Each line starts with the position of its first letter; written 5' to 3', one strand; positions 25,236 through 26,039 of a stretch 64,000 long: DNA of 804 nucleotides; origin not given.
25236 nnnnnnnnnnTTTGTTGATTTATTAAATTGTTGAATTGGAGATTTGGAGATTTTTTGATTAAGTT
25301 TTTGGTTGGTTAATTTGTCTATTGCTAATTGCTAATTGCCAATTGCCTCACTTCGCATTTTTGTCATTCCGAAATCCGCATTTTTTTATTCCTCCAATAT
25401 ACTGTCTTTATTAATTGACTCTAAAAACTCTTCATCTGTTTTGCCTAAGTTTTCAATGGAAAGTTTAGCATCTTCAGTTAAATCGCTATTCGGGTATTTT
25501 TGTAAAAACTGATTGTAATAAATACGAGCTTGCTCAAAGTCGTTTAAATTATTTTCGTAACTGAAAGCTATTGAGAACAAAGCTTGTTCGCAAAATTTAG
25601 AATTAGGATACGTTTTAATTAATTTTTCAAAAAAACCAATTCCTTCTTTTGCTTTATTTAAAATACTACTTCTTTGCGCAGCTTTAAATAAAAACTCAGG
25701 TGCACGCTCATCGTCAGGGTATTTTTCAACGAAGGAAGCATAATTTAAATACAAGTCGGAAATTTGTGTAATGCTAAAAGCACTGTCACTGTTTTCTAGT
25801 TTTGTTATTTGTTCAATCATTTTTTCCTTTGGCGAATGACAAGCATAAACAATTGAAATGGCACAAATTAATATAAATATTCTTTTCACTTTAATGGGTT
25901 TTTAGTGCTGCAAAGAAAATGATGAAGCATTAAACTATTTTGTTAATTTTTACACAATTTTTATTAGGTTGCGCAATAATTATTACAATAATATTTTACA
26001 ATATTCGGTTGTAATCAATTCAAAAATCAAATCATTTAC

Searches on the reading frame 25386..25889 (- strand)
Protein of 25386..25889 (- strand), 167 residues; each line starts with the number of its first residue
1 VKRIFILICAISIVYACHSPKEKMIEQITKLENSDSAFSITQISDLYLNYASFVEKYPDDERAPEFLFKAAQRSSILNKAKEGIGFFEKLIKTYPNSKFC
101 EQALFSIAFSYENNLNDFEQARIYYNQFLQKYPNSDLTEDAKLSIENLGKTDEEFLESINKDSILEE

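Call 27: search_protein_families(library=pfam, proteins=[window:25386-25889:-], max_evalue=0.01)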
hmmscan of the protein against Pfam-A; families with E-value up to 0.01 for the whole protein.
window:25386-25889:- (167 aa): 6 families
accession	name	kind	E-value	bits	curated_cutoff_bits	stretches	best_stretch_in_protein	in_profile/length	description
PF13174.12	TPR_6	-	1.8e-13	50.6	26.3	1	102-135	1-33/33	Tetratricopeptide repeat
PF13525.12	YfiO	-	1e-06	29.1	25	0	75-108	103-134/203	Outer membrane lipoprotein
PF13512.12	TPR_18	-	0.00014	22.5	21.9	0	103-142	100-142/145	Tetratricopeptide repeat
PF13428.12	TPR_14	-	0.00022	22.1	23.5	0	111-136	10-35/44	Tetratricopeptide repeat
PF07719.23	TPR_2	-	0.00031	21.1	27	0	114-134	13-33/34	Tetratricopeptide repeat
PF12921.12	ATP13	-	0.0019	18.5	26.7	0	102-139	54-90/114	Mitochondrial ATPase expression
